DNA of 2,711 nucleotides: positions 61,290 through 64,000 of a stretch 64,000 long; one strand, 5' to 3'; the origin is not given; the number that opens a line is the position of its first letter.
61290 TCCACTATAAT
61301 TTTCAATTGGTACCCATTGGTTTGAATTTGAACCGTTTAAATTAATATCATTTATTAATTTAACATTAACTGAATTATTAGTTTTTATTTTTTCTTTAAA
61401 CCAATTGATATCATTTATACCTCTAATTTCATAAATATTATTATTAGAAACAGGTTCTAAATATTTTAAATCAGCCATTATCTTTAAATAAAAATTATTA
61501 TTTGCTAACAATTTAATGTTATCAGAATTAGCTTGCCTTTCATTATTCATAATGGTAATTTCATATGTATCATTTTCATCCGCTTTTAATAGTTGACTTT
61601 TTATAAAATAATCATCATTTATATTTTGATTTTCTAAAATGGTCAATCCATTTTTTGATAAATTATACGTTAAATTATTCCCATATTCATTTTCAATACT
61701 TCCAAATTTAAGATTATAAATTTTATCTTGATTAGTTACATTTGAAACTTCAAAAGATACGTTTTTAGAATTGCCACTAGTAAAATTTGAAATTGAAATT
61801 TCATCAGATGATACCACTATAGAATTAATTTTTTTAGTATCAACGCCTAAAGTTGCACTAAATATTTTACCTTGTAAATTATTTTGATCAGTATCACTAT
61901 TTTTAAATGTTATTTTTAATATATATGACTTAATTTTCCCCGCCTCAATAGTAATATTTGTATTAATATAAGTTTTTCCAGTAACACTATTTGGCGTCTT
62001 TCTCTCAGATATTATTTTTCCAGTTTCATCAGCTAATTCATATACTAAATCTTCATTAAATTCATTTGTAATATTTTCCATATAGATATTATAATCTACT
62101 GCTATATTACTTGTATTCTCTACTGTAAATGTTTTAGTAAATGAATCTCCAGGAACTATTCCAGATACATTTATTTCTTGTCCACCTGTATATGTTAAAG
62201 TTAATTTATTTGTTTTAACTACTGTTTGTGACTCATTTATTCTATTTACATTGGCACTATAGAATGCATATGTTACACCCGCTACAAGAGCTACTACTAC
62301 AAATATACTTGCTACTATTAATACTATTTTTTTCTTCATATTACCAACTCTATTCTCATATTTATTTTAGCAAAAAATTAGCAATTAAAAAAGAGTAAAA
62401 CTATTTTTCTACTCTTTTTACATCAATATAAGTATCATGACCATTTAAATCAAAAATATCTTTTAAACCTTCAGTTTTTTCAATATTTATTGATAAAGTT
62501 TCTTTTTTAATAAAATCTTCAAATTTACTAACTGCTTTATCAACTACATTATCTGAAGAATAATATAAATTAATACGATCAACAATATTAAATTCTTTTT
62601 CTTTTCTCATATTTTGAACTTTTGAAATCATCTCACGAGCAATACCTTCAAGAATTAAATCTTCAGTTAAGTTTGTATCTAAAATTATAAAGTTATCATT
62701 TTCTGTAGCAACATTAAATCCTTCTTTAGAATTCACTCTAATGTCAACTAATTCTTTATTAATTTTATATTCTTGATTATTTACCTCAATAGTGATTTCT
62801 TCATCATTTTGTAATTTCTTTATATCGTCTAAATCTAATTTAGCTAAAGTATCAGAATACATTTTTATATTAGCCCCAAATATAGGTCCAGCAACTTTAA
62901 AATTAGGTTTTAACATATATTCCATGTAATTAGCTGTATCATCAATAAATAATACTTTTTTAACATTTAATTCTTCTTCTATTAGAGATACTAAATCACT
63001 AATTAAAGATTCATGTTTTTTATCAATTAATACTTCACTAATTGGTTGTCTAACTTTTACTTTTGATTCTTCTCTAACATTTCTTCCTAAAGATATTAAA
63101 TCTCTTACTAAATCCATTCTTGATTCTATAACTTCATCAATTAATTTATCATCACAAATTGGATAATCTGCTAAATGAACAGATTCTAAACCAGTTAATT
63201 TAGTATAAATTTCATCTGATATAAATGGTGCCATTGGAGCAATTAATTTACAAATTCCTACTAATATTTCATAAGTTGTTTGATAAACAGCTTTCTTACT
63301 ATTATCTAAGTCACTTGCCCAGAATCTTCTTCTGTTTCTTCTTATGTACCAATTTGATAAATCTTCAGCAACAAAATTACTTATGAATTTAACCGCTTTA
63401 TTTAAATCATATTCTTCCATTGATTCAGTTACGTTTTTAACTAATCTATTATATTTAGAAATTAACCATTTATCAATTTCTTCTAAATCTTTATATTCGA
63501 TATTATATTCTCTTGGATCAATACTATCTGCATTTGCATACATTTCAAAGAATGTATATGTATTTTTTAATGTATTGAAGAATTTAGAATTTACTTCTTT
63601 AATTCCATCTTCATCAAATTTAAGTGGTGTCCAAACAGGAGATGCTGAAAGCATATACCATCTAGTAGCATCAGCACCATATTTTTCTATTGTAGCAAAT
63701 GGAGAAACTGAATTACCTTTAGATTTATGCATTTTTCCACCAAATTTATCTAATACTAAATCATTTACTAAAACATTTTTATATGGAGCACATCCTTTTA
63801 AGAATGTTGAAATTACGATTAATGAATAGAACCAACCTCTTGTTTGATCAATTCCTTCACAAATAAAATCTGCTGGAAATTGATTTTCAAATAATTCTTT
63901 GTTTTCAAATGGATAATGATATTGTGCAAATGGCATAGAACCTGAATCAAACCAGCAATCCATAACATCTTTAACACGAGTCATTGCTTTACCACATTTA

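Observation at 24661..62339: A dispersed family of three TasA/camelysin-like secreted proteins with SipW-cognate-type signals, each inserted into a conserved housekeeping operon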

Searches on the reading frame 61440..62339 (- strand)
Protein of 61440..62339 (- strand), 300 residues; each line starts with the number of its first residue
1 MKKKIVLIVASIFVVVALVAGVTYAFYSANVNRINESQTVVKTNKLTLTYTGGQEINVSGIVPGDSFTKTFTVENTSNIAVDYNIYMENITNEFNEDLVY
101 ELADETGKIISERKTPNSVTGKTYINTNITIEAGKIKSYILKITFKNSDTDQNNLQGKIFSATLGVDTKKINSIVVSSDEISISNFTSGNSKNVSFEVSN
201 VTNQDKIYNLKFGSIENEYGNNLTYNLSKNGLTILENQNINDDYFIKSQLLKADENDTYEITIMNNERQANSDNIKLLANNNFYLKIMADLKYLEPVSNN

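Call 39: predict_structure(alignment_id=A1)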
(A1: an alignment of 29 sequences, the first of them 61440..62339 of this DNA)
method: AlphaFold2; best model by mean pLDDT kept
length: 300 residues; sequences in the alignment: 29
mean_pLDDT: 77.9   pTM: 0.52
mean pLDDT of the five models: 77.9, 77.8, 76.9, 70.7, 70.3
residues with pLDDT >= 90: 35; 70-90: 209; 50-70: 26; < 50: 30
segments of 3 or more residues with pLDDT < 50: 33-45, 270-278, 294-300
pLDDT, mean of each block of 10 residues (from residue 1): 79 90 76 43 59 76 82 88 87 83 84 80 83 90 78 74 86 79 82 88 80 81 89 89 82 85 76 43 82 43
secondary structure, 60 per line:
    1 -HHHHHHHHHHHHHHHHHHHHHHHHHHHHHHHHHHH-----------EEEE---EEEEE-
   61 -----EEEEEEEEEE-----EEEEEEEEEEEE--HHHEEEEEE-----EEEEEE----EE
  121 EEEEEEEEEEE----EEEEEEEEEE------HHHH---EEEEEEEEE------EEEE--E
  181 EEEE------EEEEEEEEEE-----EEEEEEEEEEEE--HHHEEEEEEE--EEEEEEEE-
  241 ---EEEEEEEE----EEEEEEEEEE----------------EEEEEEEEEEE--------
elements in order: H2-36 E48-51 E55-59 E66-75 E81-92 E98-103 E109-114 E119-131 E136-145 H152-155 E159-167 E174-177 E180-184 E191-200 E206-217 E223-229 E232-239 E244-251 E256-265 E282-292

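Call 42: find_related_loci(query=A1, collection=genome_contigs, flank=10000)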
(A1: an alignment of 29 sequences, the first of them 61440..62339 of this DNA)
Query A1 (300 aa) in genome_contigs; peptide patterns used: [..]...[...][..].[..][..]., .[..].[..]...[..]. (x = any residue, [..] = any of these).
83 stretches matched a pattern; 22 encode a relative of the query (tblastn E <= 1e-3); 21 distinct loci.
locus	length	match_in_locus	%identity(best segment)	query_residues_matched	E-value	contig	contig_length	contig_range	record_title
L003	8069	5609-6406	44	2-263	2e-62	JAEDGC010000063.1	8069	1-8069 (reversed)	MAG: Bacilli bacterium isolate MAG100 NODE_7971_length_8069_cov_12.273646, whole genome shotgun sequence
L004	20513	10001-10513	57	2-263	1e-57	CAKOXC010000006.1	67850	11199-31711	MAG: uncultured Bacilli bacterium isolate REFINED_METABAT215_TOP10_CONTIGS_1500_ASSEMBLY_K77_MERGED__Hadza_MoBio_hadza-E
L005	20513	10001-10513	57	2-172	1e-57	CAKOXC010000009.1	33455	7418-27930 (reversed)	MAG: uncultured Bacilli bacterium isolate REFINED_METABAT215_TOP10_CONTIGS_1500_ASSEMBLY_K77_MERGED__Hadza_MoBio_hadza-E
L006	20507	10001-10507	57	3-171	3e-56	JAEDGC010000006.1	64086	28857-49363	MAG: Bacilli bacterium isolate MAG100 NODE_136_length_64086_cov_10.678890, whole genome shotgun sequence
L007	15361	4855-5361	56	3-171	6e-56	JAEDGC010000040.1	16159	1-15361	MAG: Bacilli bacterium isolate MAG100 NODE_2752_length_16159_cov_9.262357, whole genome shotgun sequence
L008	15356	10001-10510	53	2-171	1e-55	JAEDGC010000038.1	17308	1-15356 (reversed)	MAG: Bacilli bacterium isolate MAG100 NODE_2460_length_17308_cov_9.601982, whole genome shotgun sequence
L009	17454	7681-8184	54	2-170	2e-55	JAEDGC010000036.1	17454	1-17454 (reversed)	MAG: Bacilli bacterium isolate MAG100 NODE_2426_length_17454_cov_11.069659, whole genome shotgun sequence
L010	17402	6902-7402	56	2-169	3e-55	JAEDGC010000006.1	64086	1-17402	MAG: Bacilli bacterium isolate MAG100 NODE_136_length_64086_cov_10.678890, whole genome shotgun sequence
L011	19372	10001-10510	56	3-172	2e-52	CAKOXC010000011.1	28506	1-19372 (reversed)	MAG: uncultured Bacilli bacterium isolate REFINED_METABAT215_TOP10_CONTIGS_1500_ASSEMBLY_K77_MERGED__Hadza_MoBio_hadza-E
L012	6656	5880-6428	48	2-185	1e-48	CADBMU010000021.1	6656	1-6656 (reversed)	MAG: uncultured Erysipelotrichaceae bacterium isolate RUG14121 genome assembly, contig: RUG14121_asm_21, whole genome sh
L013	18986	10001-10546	46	3-185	2e-45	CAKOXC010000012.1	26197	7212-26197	MAG: uncultured Bacilli bacterium isolate REFINED_METABAT215_TOP10_CONTIGS_1500_ASSEMBLY_K77_MERGED__Hadza_MoBio_hadza-E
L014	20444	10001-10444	47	23-170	4e-40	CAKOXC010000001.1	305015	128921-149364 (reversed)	MAG: uncultured Bacilli bacterium isolate REFINED_METABAT215_TOP10_CONTIGS_1500_ASSEMBLY_K77_MERGED__Hadza_MoBio_hadza-E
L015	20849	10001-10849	35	3-275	5e-40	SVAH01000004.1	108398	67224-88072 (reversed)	MAG: Bacillota bacterium isolate SIG197 NODE_353_length_108398_cov_11.117189, whole genome shotgun sequence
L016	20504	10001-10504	44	17-179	2e-38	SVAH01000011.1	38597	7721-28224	MAG: Bacillota bacterium isolate SIG197 NODE_1179_length_38597_cov_11.012643, whole genome shotgun sequence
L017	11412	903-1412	54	2-171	5e-56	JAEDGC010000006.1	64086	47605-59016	MAG: Bacilli bacterium isolate MAG100 NODE_136_length_64086_cov_10.678890, whole genome shotgun sequence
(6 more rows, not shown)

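Call 45: fold_search(model_id=the predicted structure, library=pdb)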
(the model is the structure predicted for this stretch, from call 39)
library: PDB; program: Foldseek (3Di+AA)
matches with E <= 10: 1675; with E <= 0.001: 144
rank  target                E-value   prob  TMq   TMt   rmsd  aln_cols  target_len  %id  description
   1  7ptb                  2.7e-06  0.99  0.17  0.16  19.0       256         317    9  Crystal structure of the SPD-2 domain of human CEP192 (released 2022-04-06)
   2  6bqm                  3.2e-06  1.00  0.21  0.15  19.6       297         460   10  Secreted serine protease VesC from Vibrio cholerae (released 2018-11-28)
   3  5iku                  7.5e-06  1.00  0.21  0.26  15.3       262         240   14  Crystal structure of the Hathewaya histolytica ColG tandem collagen-binding domain s3as3b in the presence of calcium at  (released 2017-03-15)
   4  9i25_C                1.1e-05  0.98  0.17  0.19  17.8       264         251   11  WxLIP from Enterococcus faecium locus A bound to long WxL (released 2026-01-28)
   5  6amp                  1.2e-05  0.99  0.21  0.21  17.5       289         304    8  Crystal structure of H172A PHM (CuH absent, CuM present) (released 2018-07-18)
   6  5wm0                  1.4e-05  0.99  0.20  0.20  18.4       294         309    9  Crystal structure of apo wild type peptidylglycine alpha-hydroxylating monooxygenase (PHM) soaked with peptide (peptide  (released 2018-07-18)
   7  9fh8_A                1.7e-05  0.99  0.20  0.21  16.2       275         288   11  Crystal structure of the SPD-2 domain of Apis dorsata CEP192 (released 2025-03-26)
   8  1yjk                  1.8e-05  0.99  0.21  0.21  18.0       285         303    8  Reduced Peptidylglycine Alpha-Hydroxylating Monooxygenase (PHM) in a New Crystal Form (released 2005-11-15)
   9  5wja_A                2.1e-05  0.99  0.21  0.21  17.5       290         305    8  Crystal structure of H107A peptidylglycine alpha-hydroxylating monooxygenase (PHM) in complex with citrate (released 2018-07-18)
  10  3mlj                  2.1e-05  0.98  0.20  0.20  18.7       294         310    8  Reduced (Cu+) peptidylglycine alpha-hydroxylating monooxygenase (PHM) with bound carbon monooxide (CO) (released 2011-03-02)
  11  9i1y_A                2.3e-05  0.97  0.18  0.20  18.5       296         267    8  WxLIP from Enterococcus faecium (released 2026-01-28)
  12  6an3                  2.3e-05  0.95  0.19  0.19  18.1       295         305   10  Crystal structure of H172A-peptidylglycine alpha-hydroxylating monooxygenase (PHM) mutant soaked with peptide (no CuH bo (released 2018-07-18)
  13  8a19_A                2.5e-05  0.99  0.25  0.08  15.0       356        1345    9  Structure of a leucinostatin derivative determined by host lattice display : L1E4V1 construct (released 2022-12-07)
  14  7kwb_A                2.5e-05  0.97  0.22  0.16  17.1       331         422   10  Surface glycan-binding protein B from Bacteroides thetaiotaomicron (released 2021-02-17)
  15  3mic                  2.6e-05  0.96  0.18  0.18  18.1       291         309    8  Oxidized (Cu2+) peptidylglycine alpha-hydroxylating monooxygenase (PHM) with bound azide obtained by co-crystallization (released 2010-11-24)
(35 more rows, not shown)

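Call 47: search_solved_structures(query=A1, max_evalue=10, show_alignments=3)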
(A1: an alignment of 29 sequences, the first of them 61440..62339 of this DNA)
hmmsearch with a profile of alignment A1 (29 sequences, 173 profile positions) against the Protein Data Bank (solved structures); distinct sequences matched with E-value up to 10: 3.
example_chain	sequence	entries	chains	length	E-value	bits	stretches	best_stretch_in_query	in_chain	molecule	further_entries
5of1_A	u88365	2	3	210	0.13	15.2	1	52-81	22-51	Spore coat-associated protein N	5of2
8aur_A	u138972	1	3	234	0.16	14.9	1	52-81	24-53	Major biofilm matrix component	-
4pt1_A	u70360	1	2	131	0.61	13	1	81-165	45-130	Odorant-binding protein 1d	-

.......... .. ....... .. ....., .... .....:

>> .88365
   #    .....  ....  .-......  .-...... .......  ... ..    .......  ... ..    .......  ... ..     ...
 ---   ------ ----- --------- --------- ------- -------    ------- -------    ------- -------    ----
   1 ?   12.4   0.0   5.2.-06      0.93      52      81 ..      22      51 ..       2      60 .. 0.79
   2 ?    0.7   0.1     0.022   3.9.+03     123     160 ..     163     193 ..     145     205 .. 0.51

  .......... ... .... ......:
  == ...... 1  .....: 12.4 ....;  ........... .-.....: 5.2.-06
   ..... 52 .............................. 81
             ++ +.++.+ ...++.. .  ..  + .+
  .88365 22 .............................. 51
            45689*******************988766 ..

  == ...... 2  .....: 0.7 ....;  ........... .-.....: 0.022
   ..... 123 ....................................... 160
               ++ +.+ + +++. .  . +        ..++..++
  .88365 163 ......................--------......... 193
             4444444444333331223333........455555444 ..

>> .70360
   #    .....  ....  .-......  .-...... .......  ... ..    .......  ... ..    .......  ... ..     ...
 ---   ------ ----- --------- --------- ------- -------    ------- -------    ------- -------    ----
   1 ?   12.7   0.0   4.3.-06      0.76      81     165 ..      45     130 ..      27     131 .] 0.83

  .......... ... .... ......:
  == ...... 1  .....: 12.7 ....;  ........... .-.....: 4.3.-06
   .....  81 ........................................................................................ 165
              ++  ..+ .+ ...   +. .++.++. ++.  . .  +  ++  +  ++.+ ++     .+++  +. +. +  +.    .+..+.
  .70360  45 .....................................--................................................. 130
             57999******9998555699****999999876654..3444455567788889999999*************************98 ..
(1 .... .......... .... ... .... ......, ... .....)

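Call 88: search_protein_representatives(alignment_id=A1)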
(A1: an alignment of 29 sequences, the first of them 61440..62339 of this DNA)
Query: 29 sequences, 173 profile positions. Proteins with E-value up to 0.001 (for the whole library): 3617; up to 1e-10: 1926; up to 1e-30: 118. The best 150 are listed.
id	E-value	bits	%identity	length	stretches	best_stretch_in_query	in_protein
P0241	5.5e-86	303.0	-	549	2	1-172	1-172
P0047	4.8e-76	270.6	-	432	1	2-172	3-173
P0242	4.3e-75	267.5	-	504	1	1-172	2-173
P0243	4.5e-75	267.5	-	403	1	2-172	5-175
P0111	8.6e-75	266.5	-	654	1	2-171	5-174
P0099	1.4e-74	265.9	-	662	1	2-171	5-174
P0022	1.6e-74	265.7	-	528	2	2-171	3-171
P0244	2.5e-74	265.1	-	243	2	1-171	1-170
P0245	6.8e-74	263.6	-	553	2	2-171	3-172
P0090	1.6e-73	262.4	-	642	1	1-171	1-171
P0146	2.2e-73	262.0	-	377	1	1-172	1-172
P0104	2.3e-73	261.9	-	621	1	1-171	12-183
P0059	7.3e-72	257.0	-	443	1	1-172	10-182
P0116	1.3e-71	256.2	-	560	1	1-172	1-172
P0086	1.3e-71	256.2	-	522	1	1-172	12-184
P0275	1.2e-51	191.2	-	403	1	3-170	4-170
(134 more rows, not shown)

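Call 91: search_protein_families(library=pfam, alignment_id=A4, max_evalue=0.001)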
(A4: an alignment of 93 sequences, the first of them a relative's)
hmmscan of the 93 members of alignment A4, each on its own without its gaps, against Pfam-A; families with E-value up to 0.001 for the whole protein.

A. member 1, P0241 (549 aa): 1 family
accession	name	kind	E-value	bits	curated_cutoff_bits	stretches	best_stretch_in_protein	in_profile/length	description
PF12389.13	Peptidase_M73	-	1.7e-10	41.5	22.5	1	3-81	3-78/196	Camelysin metallo-endopeptidase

B. families by the number of members that match (of 93 scanned): 28 families (the first 25 are shown)
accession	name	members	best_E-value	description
PF12389.13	Peptidase_M73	74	1.7e-10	Camelysin metallo-endopeptidase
PF09479.16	Flg_new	7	3.6e-25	Listeria-Bacteroides repeat domain (List_Bact_rpt)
PF03382.20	DUF285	6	7.5e-69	Mycoplasma protein of unknown function, DUF285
PF12810.13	ALK_LTK_GRD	4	4.7e-31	ALK/LTK, Glycine-rich domain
PF18998.6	Flg_new_2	3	3.4e-08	Divergent InlB B-repeat domain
PF19789.6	DUF6273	2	9.6e-18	Domain of unknown function (DUF6273)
PF12708.12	Pect-lyase_RHGA_epim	2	6.8e-15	Rhamnogalacturonase A/epimerase, pectate lyase-like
PF13229.12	Beta_helix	2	4.7e-12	Right handed beta helix region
PF05048.19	NosD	2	5e-10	Periplasmic copper-binding protein (NosD)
PF00041.27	fn3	2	1.2e-05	Fibronectin type III domain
PF13306.12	LRR_5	1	2.1e-13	BspA type Leucine rich repeat region (6 copies)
PF13629.12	T2SS-T3SS_pil_N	1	5.5e-09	Pilus formation protein N terminal region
PF13855.12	LRR_8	1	3.2e-07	Leucine rich repeat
PF12799.13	LRR_4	1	1e-06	Leucine Rich repeats (2 copies)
PF02368.24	Big_2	1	6.2e-06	Bacterial Ig-like domain (group 2)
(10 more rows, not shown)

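Call 105: find_encoding_contigs(protein=P0275, flank=5000, max_places=2)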
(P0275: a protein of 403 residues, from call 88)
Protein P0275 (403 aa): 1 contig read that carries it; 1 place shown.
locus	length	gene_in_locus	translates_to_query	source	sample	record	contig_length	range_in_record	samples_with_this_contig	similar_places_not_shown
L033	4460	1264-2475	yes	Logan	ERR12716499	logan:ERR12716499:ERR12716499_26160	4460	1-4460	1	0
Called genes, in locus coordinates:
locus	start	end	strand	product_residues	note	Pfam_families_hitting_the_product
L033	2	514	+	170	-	?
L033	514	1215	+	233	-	PF00482:T2SSF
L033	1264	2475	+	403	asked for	PF12389:Peptidase_M73 (weak)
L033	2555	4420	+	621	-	PF12389:Peptidase_M73 (faint)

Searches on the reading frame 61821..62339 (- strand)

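Call 75: search_protein_families(library=ncbifam, max_evalue=10, proteins=[window:61821-62339:-])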
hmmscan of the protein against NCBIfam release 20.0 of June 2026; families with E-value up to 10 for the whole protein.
seq(173 aa): 5 families
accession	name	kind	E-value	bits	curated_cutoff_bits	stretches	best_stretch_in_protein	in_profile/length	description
NF046066.1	BioflmMtrxTasA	equivalog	3.5e-09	36.5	450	1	1-87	3-85/264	biofilm matrix protein TasA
TIGR04090.1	exp_by_SipW_IV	subfamily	0.0025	17.6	60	1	9-134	5-127/241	BsaA family SipW-dependent biofilm matrix protein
NF040942.2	hypo_ExtJ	equivalog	0.016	15.6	52.5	1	1-56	1-56/77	selenite/tellurite reduction operon protein ExtJ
NF033207.2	midcut_by_XrtH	subfamily_domain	0.034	14.2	45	1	14-81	70-136/175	midcut-by-XrtH protein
NF041818.1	Dsr1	equivalog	0.22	9.1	1400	1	75-159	909-992/1263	anti-phage defense-associated sirtuin Dsr1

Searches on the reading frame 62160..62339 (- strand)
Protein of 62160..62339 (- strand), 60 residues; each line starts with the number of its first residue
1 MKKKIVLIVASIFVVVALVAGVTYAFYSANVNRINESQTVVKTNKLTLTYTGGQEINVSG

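Call 75: search_protein_families(library=ncbifam, max_evalue=10, proteins=[window:62160-62339:-])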
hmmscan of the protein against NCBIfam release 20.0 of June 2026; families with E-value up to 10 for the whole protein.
seq(60 aa): 13 families
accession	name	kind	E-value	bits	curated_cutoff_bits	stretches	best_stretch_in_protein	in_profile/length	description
NF040942.2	hypo_ExtJ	equivalog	0.003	17.9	52.5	1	1-56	1-56/77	selenite/tellurite reduction operon protein ExtJ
NF038058.1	adhes_P110_Nter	subfamily_domain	0.0069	16.2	80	1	2-42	5-51/201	P110/LppT family adhesin N-terminal domain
NF046066.1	BioflmMtrxTasA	equivalog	0.0071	15.8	450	1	1-50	3-48/264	biofilm matrix protein TasA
NF005268.0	PRK06770.1-4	subfamily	0.012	15.4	277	1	1-43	1-44/188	hypothetical protein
NF000037.1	RND_perm_OqxB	exception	0.017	12.9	2200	1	5-49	447-491/1050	multidrug efflux RND transporter permease subunit OqxB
TIGR00247.1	TIGR00247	hypoth_equivalog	0.047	12.7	103.4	1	2-43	1-38/347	endolytic transglycosylase MltG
NF008874.0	PRK11910.1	equivalog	0.062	11.7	680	1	1-49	1-47/615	amidase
TIGR04526.1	predic_Ig_block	subfamily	0.077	11.9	150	1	2-48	4-51/693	putative immunoglobulin-blocking virulence protein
NF004285.1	PRK05696.1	equivalog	0.083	12.7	179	1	2-38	17-53/171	flagellar basal body-associated protein FliL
NF002503.0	PRK01844.1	equivalog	0.093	12.7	135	1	11-35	7-31/73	YneF family protein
TIGR03054.2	photo_alph_chp1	equivalog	0.12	12.6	55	1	4-58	3-57/138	photosynthetic complex assembly protein PuhC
NF041742.1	WGxxGxxG_fam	subfamily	0.13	12.9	35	1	1-39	1-38/69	WGxxGxxG family protein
TIGR00206.1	fliF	equivalog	0.14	11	129.75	1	2-30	22-50/555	flagellar basal-body MS-ring/collar protein FliF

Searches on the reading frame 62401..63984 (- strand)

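Call 11: search_protein_families(library=pfam, max_evalue=0.001, proteins=[window:62401-63984:-])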
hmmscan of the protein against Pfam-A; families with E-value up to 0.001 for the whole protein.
window:62401-63984:- (527 aa): 5 families
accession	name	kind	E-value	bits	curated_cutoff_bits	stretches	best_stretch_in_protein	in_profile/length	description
PF19302.4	DUF5915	-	9.8e-52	175.8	27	1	334-524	3-194/195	Domain of unknown function (DUF5915)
PF00133.28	tRNA-synt_1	-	1.4e-43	149.6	22.7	1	2-117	293-407/414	tRNA synthetases class I (I, L, M and V)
PF08264.19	Anticodon_1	-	4.5e-39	134.1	25.1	1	171-317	1-146/148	Anticodon-binding domain of tRNA ligase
PF09334.17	tRNA-synt_1g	-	1.1e-06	28.1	20.1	1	63-142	307-386/391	tRNA synthetases class I (M)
PF01921.24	tRNA-synt_1f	-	0.00015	21.2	27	1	60-143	260-340/360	tRNA synthetases class I (K)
